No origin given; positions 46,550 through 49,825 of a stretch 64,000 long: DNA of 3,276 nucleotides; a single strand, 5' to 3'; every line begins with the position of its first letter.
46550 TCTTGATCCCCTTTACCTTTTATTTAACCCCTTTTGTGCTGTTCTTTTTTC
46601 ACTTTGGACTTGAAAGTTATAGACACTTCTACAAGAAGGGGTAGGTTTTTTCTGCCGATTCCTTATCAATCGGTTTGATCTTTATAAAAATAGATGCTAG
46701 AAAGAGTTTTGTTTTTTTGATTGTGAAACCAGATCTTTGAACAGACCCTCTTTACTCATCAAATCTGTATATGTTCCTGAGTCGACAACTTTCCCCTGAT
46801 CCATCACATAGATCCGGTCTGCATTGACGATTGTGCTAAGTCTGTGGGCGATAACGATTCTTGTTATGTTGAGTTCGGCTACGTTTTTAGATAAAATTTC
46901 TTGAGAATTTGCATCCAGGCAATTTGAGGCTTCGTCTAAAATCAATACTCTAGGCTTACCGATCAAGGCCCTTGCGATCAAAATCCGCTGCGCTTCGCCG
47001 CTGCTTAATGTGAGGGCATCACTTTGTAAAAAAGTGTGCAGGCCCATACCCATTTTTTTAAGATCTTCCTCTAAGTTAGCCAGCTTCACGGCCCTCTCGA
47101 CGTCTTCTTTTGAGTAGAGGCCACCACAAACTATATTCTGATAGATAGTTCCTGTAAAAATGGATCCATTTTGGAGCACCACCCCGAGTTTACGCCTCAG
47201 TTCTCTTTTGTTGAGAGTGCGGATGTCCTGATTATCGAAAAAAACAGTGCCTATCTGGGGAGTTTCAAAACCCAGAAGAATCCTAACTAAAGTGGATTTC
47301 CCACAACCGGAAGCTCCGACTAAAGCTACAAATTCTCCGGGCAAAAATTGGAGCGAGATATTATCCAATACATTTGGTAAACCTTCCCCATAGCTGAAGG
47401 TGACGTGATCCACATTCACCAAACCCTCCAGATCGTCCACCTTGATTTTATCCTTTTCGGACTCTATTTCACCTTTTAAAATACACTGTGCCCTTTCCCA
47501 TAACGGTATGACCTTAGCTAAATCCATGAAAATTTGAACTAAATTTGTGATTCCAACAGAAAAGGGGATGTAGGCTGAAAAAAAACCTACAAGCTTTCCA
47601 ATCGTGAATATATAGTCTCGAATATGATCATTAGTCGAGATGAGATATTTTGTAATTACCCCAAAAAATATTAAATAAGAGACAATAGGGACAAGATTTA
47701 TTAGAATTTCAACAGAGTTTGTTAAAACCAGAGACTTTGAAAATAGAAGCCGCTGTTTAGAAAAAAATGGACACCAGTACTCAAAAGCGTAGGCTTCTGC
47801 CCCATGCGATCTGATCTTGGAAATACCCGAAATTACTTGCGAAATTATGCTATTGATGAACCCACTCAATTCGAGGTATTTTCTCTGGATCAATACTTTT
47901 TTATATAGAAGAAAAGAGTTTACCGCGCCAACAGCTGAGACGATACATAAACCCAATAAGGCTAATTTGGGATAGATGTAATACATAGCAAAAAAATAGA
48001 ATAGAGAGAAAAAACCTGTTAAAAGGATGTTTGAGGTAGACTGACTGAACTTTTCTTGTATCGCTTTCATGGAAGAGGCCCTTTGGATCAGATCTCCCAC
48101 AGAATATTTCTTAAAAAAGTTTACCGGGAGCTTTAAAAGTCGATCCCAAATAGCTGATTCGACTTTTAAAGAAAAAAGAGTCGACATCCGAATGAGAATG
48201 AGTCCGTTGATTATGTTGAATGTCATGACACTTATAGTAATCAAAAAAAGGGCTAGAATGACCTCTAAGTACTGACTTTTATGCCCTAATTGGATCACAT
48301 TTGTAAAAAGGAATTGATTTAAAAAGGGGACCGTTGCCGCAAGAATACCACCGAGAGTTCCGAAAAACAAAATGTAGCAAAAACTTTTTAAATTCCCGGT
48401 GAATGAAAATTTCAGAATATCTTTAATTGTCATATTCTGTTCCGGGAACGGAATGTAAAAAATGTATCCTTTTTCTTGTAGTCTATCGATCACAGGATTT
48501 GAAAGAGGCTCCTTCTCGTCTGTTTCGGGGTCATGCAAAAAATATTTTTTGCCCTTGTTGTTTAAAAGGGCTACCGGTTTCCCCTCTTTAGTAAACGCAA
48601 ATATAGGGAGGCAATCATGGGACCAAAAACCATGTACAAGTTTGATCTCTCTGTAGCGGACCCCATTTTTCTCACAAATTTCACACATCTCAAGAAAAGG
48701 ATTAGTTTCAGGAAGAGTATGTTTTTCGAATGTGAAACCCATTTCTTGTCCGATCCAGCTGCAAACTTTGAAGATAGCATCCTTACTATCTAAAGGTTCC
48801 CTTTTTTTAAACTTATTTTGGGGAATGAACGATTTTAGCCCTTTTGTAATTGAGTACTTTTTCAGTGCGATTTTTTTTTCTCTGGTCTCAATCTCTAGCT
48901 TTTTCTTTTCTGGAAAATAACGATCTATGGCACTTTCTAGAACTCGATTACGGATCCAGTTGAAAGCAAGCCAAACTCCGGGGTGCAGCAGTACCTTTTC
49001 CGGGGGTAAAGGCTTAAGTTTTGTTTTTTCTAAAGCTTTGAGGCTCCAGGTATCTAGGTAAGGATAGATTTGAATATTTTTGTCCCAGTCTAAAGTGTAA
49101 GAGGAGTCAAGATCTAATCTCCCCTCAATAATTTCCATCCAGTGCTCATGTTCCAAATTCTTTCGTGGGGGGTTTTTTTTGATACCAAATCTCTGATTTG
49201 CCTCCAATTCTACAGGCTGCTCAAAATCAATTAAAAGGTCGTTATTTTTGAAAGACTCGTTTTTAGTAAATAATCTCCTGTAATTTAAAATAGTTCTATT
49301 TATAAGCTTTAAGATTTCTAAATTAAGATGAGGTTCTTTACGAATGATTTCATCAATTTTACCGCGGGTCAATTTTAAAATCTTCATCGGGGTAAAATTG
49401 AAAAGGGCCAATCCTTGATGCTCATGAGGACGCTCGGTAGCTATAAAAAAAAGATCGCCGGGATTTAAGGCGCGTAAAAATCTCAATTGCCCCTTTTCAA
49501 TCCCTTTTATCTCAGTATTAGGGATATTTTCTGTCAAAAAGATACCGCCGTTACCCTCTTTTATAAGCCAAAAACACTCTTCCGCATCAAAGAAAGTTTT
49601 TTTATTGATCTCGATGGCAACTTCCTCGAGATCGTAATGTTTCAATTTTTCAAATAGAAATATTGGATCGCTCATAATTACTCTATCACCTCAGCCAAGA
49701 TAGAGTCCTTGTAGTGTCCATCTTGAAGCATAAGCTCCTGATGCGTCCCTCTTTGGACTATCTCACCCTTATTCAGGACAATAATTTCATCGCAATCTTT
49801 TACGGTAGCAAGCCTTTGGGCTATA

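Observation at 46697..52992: Three-gene Gly-Gly-leader peptide export cassette with no visible substrate gene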

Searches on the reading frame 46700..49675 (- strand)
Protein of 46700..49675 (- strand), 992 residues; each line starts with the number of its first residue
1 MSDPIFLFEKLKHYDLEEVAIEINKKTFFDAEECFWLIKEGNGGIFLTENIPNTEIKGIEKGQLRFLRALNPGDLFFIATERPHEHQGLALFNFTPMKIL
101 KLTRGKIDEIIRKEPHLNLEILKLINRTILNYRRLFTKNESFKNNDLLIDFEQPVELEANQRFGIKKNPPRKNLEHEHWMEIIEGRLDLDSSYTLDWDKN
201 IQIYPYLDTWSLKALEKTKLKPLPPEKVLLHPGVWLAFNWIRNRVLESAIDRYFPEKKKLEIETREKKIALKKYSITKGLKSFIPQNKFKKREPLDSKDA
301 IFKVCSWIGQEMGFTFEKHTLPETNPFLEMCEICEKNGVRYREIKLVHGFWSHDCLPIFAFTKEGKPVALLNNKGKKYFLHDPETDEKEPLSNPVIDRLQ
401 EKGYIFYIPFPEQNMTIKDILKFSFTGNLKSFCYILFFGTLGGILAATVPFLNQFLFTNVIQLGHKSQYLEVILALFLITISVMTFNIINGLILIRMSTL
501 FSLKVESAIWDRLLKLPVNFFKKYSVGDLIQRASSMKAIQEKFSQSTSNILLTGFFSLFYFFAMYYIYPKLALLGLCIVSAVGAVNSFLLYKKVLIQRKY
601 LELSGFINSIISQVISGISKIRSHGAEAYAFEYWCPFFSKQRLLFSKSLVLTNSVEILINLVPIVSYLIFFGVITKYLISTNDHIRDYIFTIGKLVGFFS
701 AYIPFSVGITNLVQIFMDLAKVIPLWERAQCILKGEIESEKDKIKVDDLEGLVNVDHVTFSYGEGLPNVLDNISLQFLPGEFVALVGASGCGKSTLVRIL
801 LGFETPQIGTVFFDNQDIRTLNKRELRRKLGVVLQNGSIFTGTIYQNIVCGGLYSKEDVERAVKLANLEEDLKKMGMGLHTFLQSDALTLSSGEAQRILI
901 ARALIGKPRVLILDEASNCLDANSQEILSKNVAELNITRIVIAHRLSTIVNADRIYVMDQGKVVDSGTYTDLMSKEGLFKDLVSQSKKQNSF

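Call 8: search_protein_families(library=ncbifam, proteins=[window:46700-49675:-], max_evalue=0.001)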
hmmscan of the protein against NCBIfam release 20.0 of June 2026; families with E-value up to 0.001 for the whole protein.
window:46700-49675:- (992 aa): 186 families (the best 25 are shown)
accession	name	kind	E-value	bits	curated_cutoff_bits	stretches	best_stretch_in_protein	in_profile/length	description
TIGR03797.1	NHLM_micro_ABC2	equivalog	2.6e-210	700.5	709.4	1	299-984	2-683/686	NHLP bacteriocin export ABC transporter permease/ATPase subunit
TIGR01846.1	type_I_sec_HlyB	subfamily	3e-90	303.5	725.55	1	328-985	35-691/694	type I secretion system permease/ATPase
TIGR03796.1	NHLM_micro_ABC1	equivalog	2.9e-88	296.8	853.3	1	418-983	142-709/710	NHLP family bacteriocin export ABC transporter peptidase/permease/ATPase subunit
TIGR02203.1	MsbA_lipidA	equivalog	5e-83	279.5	602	1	444-984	25-567/572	lipid A export permease/ATP-binding protein MsbA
TIGR02204.1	MsbA_rel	hypoth_equivalog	1.1e-71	242.3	780.4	1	463-983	47-572/576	ABC transporter, permease/ATP-binding protein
TIGR00958.1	3a01208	subfamily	2.4e-70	237.7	874.6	1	427-983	158-711/711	antigen peptide transporter 2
NF045513.1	HepA_fam_ABC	equivalog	4.3e-69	233.5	725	1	471-979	95-602/610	heterocyst formation ABC transporter subunit HepA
NF008381.0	PRK11176.1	equivalog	4.2e-66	223.5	867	1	467-983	58-576/582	lipid A ABC transporter ATP-binding protein/permease MsbA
TIGR01193.1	bacteriocin_ABC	subfamily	9.9e-65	219.4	523.85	1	470-984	194-707/708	peptide cleavage/export ABC transporter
TIGR03375.1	type_I_sec_LssB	subfamily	9.3e-64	215.9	693.1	1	476-974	195-690/696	type I secretion system permease/ATPase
NF010178.0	PRK13657.1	equivalog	7.7e-60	202.9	733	1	443-985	28-569/588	glucan ABC transporter ATP-binding protein/ permease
NF052233.1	CphA_assoc_ABC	equivalog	4.3e-56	190.7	880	1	460-987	223-744/766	cyanophycin metabolism-associated ABC transporter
NF008056.1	PRK10790.1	equivalog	3.5e-55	187.6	746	1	450-981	43-570/584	SmdB family multidrug efflux ABC transporter permease/ATP-binding protein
NF000475.1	tet_ABC_46_B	exception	8.6e-50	169.8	1250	1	472-982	61-570/578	tetracycline efflux ABC transporter Tet(46) subunit B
TIGR01842.1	type_I_sec_PrtD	subfamily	6.7e-48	163.5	510.15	1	433-974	9-542/544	type I secretion system permease/ATPase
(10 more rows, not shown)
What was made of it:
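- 46697..49675 (-): ABC2: 992-aa ABC exporter subunit with canonical Walker A (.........), Walker B (LILDEA) and H-loop (IAHR), but a deviant signature motif (LSSGE). TIGR03797 700.5 bits against cut-off 709.4, residues 299-984; next best family 303 bits (call 8).
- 48416..48781 (-): ABC2 C39-like domain (about residues 299-420) without catalytic residues: Asp299 at the Cys position, Pro367 (invariant PVALL) at the His position, Asp-Pro retained. TIGR03797 alignment starts at residue 299 (call 8).
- On NHLP/NHLM export system: It is the top hit; the next family scores 303 bits (call 8).
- Closest known: HlyB/HlyD type I secretion. Different: HlyB scores are far below its family cut-off (call 8).
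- Both ABC proteins score below the curated equivalog cut-offs (call 8).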

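Call 9: search_protein_families(library=pfam, proteins=[window:46700-49675:-], max_evalue=0.01)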
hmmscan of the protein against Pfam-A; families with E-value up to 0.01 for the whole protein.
window:46700-49675:- (992 aa): 7 families
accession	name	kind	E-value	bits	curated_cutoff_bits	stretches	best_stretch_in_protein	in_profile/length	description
PF00005.33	ABC_tran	-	1.6e-31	110.1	25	1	770-918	1-137/137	ABC transporter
PF00664.28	ABC_membrane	-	6.7e-14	52.7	28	1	433-674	2-246/274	ABC transporter transmembrane region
PF13401.12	AAA_22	-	0.00012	22.8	27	1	782-928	7-101/130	AAA domain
PF02463.25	SMC_N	-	0.001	19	40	0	889-959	136-212/220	RecF/RecN/SMC N terminal domain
PF13191.12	AAA_16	-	0.0015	19.5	32.6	1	781-932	25-156/167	AAA ATPase domain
PF03193.22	RsgA_GTPase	-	0.003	17.8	30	1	776-809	102-135/174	RsgA GTPase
PF13173.12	AAA_14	-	0.009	16.5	27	0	782-825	4-49/129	AAA domain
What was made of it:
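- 46697..49675 (-): PF00664 and PF00005 (call 9).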

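Call 67: search_solved_structures(query=window:46700-49675:-, max_evalue=1e-20)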
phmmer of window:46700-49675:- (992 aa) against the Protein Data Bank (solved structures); distinct sequences matched with E-value up to 1e-20: 333 (the best 60 are shown).
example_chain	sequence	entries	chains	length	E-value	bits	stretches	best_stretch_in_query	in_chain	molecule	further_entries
6ujp_A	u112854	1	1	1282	4e-96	326.1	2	468-985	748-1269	ATP-dependent translocase ABCB1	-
6ujt_A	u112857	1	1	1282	7.3e-96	325.2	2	468-985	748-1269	ATP-dependent translocase ABCB1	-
6ujr_A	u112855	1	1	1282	8.5e-96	325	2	456-985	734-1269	ATP-dependent translocase ABCB1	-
4m1m_A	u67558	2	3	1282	9.5e-96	324.8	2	468-985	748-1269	Multidrug resistance protein 1A | ATP-dependent translocase ABCB1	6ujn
4lsg_A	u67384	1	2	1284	9.7e-96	324.8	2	468-985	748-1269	Multidrug resistance protein 1A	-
3g5u_A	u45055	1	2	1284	1e-95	324.8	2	468-985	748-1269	Multidrug resistance protein 1a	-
5kpi_A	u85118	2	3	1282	1e-95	324.8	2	468-985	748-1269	Multidrug resistance protein 1A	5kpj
4m2s_A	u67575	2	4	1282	1e-95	324.8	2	468-985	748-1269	Multidrug resistance protein 1A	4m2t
4ksb_A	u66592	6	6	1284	1e-95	324.7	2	468-985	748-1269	Multidrug resistance protein 1A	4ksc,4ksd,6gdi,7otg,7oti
4q9h_A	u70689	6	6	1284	1e-95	324.7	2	468-985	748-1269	Multidrug resistance protein 1A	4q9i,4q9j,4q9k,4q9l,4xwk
6q81_A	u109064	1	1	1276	1.1e-95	324.7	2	468-985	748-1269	P-glycoprotein (ABCB1)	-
3g60_A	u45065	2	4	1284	1.1e-95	324.7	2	468-985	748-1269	Multidrug resistance protein 1a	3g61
7niu_A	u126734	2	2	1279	1.2e-95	324.5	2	473-985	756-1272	Isoform 2 of Phosphatidylcholine translocator ABCB4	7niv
6ujs_A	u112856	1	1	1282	1.4e-95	324.2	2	468-985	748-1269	ATP-dependent translocase ABCB1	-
9nfi_A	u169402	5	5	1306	2.9e-95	323.2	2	504-986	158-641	Permeability Glycoprotein (P-gp)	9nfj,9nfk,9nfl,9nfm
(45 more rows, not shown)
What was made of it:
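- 48416..48781 (-): HlyB aligns from residue 353 to HlyB residue 69, inside its C39-like domain (call 67).
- Closest known: HlyB/HlyD type I secretion. Same: ABC2 resembles HlyB in having a non-catalytic C39-like domain ahead of the membrane domain (call 67), together with a HlyD-family adaptor.
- HlyB, MsbA and ABCB1 all align to the membrane and nucleotide-binding domains (calls 8, 67).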

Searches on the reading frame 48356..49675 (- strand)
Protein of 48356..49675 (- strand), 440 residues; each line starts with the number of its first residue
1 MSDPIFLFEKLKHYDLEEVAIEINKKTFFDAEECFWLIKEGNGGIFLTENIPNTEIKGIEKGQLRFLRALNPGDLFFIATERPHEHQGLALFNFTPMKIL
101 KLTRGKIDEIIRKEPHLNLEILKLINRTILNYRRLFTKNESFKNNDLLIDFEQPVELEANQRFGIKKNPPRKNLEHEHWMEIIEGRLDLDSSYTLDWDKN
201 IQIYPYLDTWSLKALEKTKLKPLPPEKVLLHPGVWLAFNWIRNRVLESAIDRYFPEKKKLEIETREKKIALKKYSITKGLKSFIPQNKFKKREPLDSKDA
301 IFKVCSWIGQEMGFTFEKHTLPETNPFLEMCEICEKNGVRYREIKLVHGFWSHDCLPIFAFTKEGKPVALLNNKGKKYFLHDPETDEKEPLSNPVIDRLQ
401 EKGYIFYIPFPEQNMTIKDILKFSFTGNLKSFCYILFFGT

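Call 68: find_homologous_proteins(query=window:48356-49675:-, max_evalue=0.00001)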
Query window:48356-49675:-: 6169 candidates shared short words with the query, none scored E <= 0.00001.
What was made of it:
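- Tried and rejected: Homolog search with the ABC2 N-terminal 440 residues returned nothing (call 68), so no deep alignment was available for structure prediction.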

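Call 77: predict_structure(protein=window:48356-49675:-)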
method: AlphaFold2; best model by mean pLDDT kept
length: 440 residues; sequences in the alignment: 1
mean_pLDDT: 34.5   pTM: 0.19
mean pLDDT of the five models: 34.5, 31.1, 30.8, 28.2, 27.6
residues with pLDDT >= 90: 0; 70-90: 0; 50-70: 3; < 50: 437
segments of 3 or more residues with pLDDT < 50: 1-384, 390-440
pLDDT, mean of each block of 10 residues (from residue 1): 28 38 36 37 28 27 30 32 30 30 37 37 38 34 30 31 32 44 40 39 34 35 31 32 31 31 25 29 35 39 38 32 34 35 30 33 39 43 47 44 37 38 36 30
secondary structure, 60 per line:
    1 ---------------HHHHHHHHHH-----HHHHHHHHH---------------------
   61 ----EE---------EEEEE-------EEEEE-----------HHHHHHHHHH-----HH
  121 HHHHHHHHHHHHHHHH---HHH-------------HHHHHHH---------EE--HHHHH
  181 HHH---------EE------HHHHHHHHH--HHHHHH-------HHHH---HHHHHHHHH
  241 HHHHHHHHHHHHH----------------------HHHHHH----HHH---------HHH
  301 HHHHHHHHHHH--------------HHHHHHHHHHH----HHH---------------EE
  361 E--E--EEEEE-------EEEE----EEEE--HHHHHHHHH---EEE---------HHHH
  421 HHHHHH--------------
elements in order: H16-25 H31-39 E76-80 E88-92 H104-113 H119-136 H156-162 H176-183 H201-209 H212-217 H225-228 H232-253 H276-281 H298-311 H326-336 E359-361 E367-371 E379-382 E387-390 H393-401 E405-407 H417-426
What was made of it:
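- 49226..49675 (-): ABC2 N-terminal extension (about residues 1-150) with a CRP/cNMP-binding-like beta-roll. It lacks the Arg-Ser/Thr-Ala phosphate-binding motif. The single-sequence AlphaFold model was unusable (pLDDT 34.5; call 77).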
